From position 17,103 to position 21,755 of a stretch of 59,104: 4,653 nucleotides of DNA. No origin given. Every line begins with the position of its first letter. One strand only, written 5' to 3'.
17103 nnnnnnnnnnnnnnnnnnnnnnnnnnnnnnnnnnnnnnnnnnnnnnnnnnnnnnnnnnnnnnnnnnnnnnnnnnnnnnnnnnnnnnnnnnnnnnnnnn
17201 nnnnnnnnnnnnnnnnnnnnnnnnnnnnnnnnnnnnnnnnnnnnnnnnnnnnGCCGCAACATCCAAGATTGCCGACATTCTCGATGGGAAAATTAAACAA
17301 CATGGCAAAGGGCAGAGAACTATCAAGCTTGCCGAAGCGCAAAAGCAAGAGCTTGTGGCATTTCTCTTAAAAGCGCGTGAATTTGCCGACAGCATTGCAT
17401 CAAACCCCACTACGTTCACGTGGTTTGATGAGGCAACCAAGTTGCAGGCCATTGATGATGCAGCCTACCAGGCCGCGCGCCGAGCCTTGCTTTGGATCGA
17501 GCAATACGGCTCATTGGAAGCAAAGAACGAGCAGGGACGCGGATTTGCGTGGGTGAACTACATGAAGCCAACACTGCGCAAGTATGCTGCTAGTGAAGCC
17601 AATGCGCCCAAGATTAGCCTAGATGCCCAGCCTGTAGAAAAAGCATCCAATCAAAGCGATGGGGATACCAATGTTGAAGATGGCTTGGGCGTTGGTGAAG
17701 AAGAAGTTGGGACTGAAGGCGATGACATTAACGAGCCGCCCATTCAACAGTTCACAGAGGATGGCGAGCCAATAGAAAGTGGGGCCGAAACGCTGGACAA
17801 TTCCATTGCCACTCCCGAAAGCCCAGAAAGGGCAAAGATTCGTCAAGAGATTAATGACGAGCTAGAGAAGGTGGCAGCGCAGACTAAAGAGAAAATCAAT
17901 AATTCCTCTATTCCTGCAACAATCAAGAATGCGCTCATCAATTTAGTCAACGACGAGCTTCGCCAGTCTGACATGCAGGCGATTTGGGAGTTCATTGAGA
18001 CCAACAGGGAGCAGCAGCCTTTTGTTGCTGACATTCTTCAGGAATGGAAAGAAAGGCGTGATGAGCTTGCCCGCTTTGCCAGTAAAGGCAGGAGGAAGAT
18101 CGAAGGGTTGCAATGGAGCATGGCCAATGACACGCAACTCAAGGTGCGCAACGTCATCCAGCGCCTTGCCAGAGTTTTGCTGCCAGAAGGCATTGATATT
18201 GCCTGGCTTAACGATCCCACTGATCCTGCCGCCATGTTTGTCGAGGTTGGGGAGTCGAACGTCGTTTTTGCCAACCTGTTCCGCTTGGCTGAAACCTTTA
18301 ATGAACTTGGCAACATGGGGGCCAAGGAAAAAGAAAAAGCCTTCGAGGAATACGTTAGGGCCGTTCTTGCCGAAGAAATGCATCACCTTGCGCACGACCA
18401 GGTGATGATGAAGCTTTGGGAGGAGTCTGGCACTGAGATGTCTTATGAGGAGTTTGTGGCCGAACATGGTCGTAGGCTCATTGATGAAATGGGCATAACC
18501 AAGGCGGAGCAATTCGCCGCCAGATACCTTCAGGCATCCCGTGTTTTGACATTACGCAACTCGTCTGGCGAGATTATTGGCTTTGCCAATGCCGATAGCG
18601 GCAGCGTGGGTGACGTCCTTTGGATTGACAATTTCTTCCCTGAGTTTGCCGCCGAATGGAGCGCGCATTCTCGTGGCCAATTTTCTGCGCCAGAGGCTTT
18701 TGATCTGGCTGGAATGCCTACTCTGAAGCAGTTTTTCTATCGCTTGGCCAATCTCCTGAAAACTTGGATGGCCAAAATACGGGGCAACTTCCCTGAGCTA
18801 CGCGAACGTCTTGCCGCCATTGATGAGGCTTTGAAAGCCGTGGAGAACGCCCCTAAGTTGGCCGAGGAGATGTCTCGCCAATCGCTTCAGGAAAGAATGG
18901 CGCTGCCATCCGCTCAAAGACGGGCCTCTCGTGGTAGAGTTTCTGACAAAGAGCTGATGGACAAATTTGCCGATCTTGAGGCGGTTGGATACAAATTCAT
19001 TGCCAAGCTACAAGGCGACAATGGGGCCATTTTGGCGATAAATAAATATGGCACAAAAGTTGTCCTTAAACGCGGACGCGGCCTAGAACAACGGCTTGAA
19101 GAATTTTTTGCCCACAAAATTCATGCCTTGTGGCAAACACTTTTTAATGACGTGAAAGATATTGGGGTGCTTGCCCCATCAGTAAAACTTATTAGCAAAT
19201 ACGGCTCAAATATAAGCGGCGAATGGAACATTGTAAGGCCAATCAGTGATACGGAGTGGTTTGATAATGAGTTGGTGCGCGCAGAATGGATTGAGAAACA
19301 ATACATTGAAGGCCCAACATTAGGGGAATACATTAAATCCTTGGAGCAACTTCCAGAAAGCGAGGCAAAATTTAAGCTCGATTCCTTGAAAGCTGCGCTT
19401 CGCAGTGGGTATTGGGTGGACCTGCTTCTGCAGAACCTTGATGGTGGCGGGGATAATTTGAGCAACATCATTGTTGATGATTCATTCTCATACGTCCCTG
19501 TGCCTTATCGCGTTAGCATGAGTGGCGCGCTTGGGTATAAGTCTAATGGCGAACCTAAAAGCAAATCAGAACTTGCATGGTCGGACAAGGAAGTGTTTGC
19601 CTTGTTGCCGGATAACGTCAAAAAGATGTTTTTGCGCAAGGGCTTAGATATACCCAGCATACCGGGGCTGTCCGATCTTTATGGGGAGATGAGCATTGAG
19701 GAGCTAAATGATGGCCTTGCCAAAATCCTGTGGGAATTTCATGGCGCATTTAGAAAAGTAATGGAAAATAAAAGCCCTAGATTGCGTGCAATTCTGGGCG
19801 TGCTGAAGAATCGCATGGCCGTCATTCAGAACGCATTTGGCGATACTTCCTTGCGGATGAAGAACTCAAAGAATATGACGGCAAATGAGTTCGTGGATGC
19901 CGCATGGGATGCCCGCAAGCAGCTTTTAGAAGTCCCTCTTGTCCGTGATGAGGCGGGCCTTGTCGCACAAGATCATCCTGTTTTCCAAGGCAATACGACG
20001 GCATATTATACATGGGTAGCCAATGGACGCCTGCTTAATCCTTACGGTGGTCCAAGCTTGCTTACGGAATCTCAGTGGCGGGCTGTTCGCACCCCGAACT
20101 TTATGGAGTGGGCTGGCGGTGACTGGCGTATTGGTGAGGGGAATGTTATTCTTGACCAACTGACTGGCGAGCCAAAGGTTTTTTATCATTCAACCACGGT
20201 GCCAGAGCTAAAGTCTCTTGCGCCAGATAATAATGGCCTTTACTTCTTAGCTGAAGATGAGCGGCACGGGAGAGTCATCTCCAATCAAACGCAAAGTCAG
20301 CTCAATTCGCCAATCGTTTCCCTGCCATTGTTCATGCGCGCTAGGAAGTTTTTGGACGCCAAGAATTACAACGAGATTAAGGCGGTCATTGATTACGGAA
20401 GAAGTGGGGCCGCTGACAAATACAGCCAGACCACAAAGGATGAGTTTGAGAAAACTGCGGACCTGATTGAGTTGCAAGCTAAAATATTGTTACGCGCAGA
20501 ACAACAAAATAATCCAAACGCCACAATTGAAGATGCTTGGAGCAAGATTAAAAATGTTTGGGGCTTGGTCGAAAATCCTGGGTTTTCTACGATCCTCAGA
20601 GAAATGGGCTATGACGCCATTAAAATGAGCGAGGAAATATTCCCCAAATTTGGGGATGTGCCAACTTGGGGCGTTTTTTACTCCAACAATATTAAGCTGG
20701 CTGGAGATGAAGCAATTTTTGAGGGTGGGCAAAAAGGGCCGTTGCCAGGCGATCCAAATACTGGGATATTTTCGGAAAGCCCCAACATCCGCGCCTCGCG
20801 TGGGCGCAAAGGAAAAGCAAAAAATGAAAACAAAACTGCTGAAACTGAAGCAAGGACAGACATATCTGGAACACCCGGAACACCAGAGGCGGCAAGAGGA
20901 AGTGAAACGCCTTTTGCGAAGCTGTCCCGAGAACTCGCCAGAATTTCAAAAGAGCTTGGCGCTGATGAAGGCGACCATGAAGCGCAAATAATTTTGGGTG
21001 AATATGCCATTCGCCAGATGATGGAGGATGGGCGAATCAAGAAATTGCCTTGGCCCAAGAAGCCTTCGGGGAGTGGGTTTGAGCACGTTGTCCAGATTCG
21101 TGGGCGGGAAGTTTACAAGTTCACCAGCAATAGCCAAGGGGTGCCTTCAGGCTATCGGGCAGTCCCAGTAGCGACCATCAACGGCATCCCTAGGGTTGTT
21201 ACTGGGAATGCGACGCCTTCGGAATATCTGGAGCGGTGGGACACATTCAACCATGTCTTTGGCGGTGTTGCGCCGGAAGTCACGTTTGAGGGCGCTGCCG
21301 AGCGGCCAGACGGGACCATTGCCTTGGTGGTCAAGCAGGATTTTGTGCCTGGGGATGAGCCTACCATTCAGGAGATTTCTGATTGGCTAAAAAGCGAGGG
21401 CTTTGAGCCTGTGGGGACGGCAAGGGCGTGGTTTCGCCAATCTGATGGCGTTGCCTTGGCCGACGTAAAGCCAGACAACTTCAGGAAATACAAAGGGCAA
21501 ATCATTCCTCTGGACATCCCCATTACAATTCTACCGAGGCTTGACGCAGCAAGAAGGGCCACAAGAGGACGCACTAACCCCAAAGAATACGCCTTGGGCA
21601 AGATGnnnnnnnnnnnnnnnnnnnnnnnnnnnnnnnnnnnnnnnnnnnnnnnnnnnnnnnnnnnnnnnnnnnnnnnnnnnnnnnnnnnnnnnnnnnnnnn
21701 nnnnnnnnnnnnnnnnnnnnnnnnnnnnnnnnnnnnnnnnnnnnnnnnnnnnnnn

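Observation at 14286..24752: A 3,488-aa polyvalent protein with two kinase-like modules and an ART-like module occupies 18 percent of the genome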

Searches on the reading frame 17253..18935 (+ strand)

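Call 96: search_protein_families(library=phrogs, proteins=[window:17253-18935:+], max_evalue=1)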
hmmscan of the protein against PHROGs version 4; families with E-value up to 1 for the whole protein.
window:17253-18935:+ (561 aa): 2 families
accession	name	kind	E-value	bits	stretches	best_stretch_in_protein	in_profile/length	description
phrog_27273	-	unknown function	0.1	14.1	1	486-517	27-58/101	-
phrog_18343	-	unknown function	0.22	12.7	1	187-235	19-70/138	-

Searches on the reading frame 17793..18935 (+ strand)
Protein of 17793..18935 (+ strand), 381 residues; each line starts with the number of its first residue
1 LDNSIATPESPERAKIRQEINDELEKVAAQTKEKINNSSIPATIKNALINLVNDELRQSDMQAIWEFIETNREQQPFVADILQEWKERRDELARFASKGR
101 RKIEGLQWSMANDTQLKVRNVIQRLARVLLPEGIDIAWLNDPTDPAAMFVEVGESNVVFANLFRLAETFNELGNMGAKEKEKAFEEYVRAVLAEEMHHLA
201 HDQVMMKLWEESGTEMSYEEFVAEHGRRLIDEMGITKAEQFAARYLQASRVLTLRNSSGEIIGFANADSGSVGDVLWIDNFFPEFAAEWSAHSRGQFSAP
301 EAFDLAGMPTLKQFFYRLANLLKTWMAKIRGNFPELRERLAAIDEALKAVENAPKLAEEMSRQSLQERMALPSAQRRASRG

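Call 19: search_protein_families(library=pfam, proteins=[window:17793-18935:+], max_evalue=10)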
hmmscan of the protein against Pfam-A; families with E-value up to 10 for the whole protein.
window:17793-18935:+ (381 aa): 5 families
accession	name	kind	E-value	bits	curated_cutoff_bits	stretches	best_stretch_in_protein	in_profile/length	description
PF12699.13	phiKZ_IP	-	0.01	15.5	27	1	311-355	105-149/387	phiKZ-like phage internal head proteins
PF05503.17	Pox_G7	-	0.061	12.7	27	1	18-96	22-101/367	Poxvirus G7-like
PF00915.27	Calici_coat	-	0.089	12.1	20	1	246-330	30-111/292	Calicivirus coat protein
PF23864.1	DUF7222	-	0.36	11.5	27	1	21-73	48-100/108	Domain of unknown function (DUF7222)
PF13935.11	Ead_Ea22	-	5.6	8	27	1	326-370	92-136/139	Ead/Ea22-like protein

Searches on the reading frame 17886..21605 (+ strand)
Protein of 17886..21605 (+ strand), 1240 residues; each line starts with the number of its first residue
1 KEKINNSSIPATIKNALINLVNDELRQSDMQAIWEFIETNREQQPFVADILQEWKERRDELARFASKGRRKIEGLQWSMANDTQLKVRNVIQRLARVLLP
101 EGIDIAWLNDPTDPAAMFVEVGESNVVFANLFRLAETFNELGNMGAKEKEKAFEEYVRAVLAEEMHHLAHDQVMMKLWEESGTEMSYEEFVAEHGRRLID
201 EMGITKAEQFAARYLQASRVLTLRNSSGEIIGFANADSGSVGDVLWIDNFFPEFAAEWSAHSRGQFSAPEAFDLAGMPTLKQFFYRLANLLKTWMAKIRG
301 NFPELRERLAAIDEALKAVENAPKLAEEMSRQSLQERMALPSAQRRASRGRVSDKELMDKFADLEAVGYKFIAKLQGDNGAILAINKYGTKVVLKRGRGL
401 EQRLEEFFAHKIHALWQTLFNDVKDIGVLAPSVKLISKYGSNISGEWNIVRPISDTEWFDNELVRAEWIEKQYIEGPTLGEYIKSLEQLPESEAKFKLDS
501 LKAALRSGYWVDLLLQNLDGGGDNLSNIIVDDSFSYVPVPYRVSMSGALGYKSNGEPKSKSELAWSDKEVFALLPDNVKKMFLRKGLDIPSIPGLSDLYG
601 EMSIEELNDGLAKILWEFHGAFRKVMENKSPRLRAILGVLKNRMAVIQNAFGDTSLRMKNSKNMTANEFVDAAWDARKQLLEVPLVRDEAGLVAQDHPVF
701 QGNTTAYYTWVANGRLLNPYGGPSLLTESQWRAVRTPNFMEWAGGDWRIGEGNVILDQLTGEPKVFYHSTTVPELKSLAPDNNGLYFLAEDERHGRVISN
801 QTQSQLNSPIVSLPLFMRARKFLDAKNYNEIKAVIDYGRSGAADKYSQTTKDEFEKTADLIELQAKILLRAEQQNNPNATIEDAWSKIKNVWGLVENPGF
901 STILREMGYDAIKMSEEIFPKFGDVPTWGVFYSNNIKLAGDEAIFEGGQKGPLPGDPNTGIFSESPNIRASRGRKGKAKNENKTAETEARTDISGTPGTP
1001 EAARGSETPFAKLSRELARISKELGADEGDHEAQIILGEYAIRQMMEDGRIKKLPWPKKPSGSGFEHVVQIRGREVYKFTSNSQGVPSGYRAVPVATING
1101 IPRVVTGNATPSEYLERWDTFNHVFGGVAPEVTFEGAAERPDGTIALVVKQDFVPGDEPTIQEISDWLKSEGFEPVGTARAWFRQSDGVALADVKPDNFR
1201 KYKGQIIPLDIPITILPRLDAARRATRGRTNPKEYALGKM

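Call 10: search_dna_similar(query=window:17886-21605:+, collection=phages, mode=protein, max_rows=25)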
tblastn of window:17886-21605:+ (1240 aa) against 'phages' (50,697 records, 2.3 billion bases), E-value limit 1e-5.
Records with a match: 2; places in all: 2; records where one place covers at least 80% of the query: 0.
Best place of each record, by identity: <60% 2.
By first word of the organism name: uncultured 2.
By host as written in the record: - 2.
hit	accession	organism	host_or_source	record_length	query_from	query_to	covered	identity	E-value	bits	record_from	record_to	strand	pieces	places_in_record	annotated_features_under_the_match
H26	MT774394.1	uncultured phage cr271_1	pig feces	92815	711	820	9%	36.8%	3e-8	65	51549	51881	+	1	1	hypothetical protein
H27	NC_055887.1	uncultured phage cr271_1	pig feces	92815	711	820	9%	36.8%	3e-8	65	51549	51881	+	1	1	hypothetical protein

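Call 15: find_homologous_proteins(query=window:18186-21605:+, max_evalue=0.001)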
Query window:18186-21605:+: 8000 candidates shared short words with the query, none scored E <= 0.001.

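Call 17: search_solved_structures(query=window:18186-21605:+, max_evalue=10, show_alignments=3)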
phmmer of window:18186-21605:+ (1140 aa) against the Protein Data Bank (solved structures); distinct sequences matched with E-value up to 10: 0.

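Call 23: get_annotated_region(hit=H26, flank=8000)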
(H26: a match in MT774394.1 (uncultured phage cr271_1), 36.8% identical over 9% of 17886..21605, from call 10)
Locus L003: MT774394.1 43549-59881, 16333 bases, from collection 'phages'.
description: Uncultured phage cr271_1, complete genome.
organism: uncultured phage cr271_1 (NCBI taxid 2772078)
taxonomy: Viruses; Duplodnaviria; Heunggongvirae; Uroviricota; Caudoviricetes; Crassvirales; Intestiviridae; Obtuvirinae; Hacihdavirus; Hacihdavirus animalis
host: -; source: pig feces; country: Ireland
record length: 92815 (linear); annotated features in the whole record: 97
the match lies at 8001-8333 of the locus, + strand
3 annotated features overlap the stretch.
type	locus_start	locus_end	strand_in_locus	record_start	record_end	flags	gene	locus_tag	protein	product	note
CDS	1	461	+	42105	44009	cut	-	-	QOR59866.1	hypothetical protein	gp_64691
CDS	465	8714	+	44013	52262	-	-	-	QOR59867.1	hypothetical protein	gp_64692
CDS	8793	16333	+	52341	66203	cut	-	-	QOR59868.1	nuclear pore complex-like protein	gp_64693; similar to nuclear pore complex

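Call 26: search_protein_representatives(protein=window:18186-21605:+)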
Query: 1140 residues. Proteins with E-value up to 0.001 (for the whole library): 440; up to 1e-10: 49; up to 1e-30: 2. The best 150 are listed.
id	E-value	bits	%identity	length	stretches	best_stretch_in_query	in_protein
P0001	8.9e-104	364.9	67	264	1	874-1116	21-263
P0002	4.8e-37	143.9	39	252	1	879-1112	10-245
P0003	1.3e-30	122.5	38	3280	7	619-839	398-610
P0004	8.9e-24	100.0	47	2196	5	615-671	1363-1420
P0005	7.9e-21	90.2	33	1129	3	613-724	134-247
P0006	1.9e-19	85.6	37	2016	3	617-759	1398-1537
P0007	1.6e-18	82.5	36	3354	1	877-1119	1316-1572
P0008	3.0e-17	78.4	46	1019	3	614-673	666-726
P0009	1.4e-16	76.1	45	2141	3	600-671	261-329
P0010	2.0e-16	75.6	43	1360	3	613-688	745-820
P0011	9.9e-16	73.3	43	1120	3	610-671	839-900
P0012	1.3e-15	72.9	41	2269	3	612-730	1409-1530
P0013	1.4e-15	72.9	44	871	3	612-671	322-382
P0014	2.0e-15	72.3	35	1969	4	612-848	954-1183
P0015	2.8e-15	71.8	37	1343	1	898-1116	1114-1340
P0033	1.5e-12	62.8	31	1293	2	615-843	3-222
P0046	3.5e-11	58.2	50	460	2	615-676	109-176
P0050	1.1e-10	56.6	37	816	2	615-847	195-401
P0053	1.5e-10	56.1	43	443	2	598-686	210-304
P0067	9.5e-10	53.5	43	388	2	613-687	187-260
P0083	3.3e-09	51.7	42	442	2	615-673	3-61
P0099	1.2e-08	49.9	41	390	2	615-669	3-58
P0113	3.2e-08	48.5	35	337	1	602-723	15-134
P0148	2.2e-07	45.7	48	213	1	617-677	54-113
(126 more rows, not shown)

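Call 27: search_protein_families(library=pfam, proteins=[P0005, P0033, P0050, P0113, P0148, P0083, P0099, P0053, P0046, P0067], max_evalue=0.01)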
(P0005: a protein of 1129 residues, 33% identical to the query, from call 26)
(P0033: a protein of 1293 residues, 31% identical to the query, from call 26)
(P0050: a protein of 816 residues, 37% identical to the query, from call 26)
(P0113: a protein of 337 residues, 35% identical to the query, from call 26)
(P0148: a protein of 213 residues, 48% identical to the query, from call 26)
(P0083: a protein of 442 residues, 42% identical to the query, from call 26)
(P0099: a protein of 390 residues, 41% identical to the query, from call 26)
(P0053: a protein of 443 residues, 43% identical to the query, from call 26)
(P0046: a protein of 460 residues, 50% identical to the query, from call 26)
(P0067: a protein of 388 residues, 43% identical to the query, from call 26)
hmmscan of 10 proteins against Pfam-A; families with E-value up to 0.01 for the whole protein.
P0005 (1129 aa): 5 families
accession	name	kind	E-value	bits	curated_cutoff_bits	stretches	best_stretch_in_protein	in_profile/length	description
PF18760.7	ART-PolyVal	-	2e-35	123.1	31.2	3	183-340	5-140/140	ADP-Ribosyltransferase in polyvalent proteins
PF18905.5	DUF5661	-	2.1e-10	41.2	27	1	775-833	2-65/65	Protein of unknown function (DUF5661)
PF19141.5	DUF5824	-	5e-07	30.4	25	1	52-121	54-118/127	Family of unknown function (DUF5824)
PF22414.1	Hia_Tpr_ring_dom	-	0.00054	20.1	27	0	655-668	9-22/37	Trimeric autotransporter adhesin, Trp ring domain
PF07761.17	DUF1617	-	0.0092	16.5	22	0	481-500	61-80/143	Protein of unknown function (DUF1617)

P0033 (1293 aa): 1 family
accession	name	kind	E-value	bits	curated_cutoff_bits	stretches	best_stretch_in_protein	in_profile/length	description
PF18760.7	ART-PolyVal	-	3.1e-20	73.8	31.2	3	49-224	3-140/140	ADP-Ribosyltransferase in polyvalent proteins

P0050 (816 aa): 1 family
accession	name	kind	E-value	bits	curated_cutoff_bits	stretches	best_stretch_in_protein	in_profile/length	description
PF18760.7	ART-PolyVal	-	4e-28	99.4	31.2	2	46-180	1-140/140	ADP-Ribosyltransferase in polyvalent proteins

P0113 (337 aa): 1 family
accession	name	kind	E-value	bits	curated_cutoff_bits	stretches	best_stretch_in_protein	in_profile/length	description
PF18760.7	ART-PolyVal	-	8.6e-14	52.9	31.2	1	71-188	1-140/140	ADP-Ribosyltransferase in polyvalent proteins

P0148 (213 aa): 1 family
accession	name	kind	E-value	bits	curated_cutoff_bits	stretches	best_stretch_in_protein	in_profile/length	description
PF18760.7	ART-PolyVal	-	1.4e-13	52.3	31.2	1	94-158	1-64/140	ADP-Ribosyltransferase in polyvalent proteins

P0083 (442 aa): 3 families
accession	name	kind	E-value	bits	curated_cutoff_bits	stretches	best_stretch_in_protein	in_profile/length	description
PF18760.7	ART-PolyVal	-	1.9e-27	97.2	31.2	2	46-195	1-140/140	ADP-Ribosyltransferase in polyvalent proteins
PF00583.31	Acetyltransf_1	-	0.0045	17.7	20.7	0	261-299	42-85/116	Acetyltransferase (GNAT) family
PF21469.2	BH1974-like_central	-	0.0057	17.3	27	0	30-56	44-71/74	BH1974-like, central domain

P0099 (390 aa): 1 family
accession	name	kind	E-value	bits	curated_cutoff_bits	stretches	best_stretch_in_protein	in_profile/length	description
PF18760.7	ART-PolyVal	-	4.5e-15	57.1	31.2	2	212-359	1-140/140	ADP-Ribosyltransferase in polyvalent proteins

P0053 (443 aa): 3 families
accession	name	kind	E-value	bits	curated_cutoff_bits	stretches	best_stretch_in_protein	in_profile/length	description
PF18760.7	ART-PolyVal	-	3.3e-27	96.4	31.2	2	272-402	1-140/140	ADP-Ribosyltransferase in polyvalent proteins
PF22414.1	Hia_Tpr_ring_dom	-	9.4e-05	22.5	27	0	196-211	4-19/37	Trimeric autotransporter adhesin, Trp ring domain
PF13151.12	DUF3990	-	0.0023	18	32.2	0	279-316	2-37/152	Protein of unknown function (DUF3990)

P0046 (460 aa): 1 family
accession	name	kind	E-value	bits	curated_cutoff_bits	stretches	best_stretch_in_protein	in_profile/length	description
PF18760.7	ART-PolyVal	-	1.4e-11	45.7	31.2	1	162-351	5-140/140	ADP-Ribosyltransferase in polyvalent proteins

P0067 (388 aa): 1 family
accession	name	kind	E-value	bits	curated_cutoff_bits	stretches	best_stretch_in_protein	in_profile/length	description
PF18760.7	ART-PolyVal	-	2.6e-38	132.4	31.2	2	47-176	1-140/140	ADP-Ribosyltransferase in polyvalent proteins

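Call 73: search_protein_families(library=pfam, proteins=[P0001, P0002], max_evalue=10)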
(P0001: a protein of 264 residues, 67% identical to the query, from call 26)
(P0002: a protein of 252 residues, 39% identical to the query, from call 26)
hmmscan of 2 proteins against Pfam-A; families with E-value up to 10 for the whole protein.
P0001 (264 aa): 2 families
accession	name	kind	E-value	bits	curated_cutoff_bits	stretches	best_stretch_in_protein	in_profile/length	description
PF18762.7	Kinase-PolyVal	-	1.3e-07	32.2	27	1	158-254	57-150/160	Serine/Threonine/Tyrosine Kinase found in polyvalent proteins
PF15773.10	DAAP1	-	0.11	11.9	27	1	7-56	448-497/505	Dynein axonemal-associated protein 1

P0002 (252 aa): 1 family
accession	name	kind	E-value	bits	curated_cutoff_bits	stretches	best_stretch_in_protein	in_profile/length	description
PF18762.7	Kinase-PolyVal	-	4.3e-07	30.5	27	1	143-246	55-156/160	Serine/Threonine/Tyrosine Kinase found in polyvalent proteins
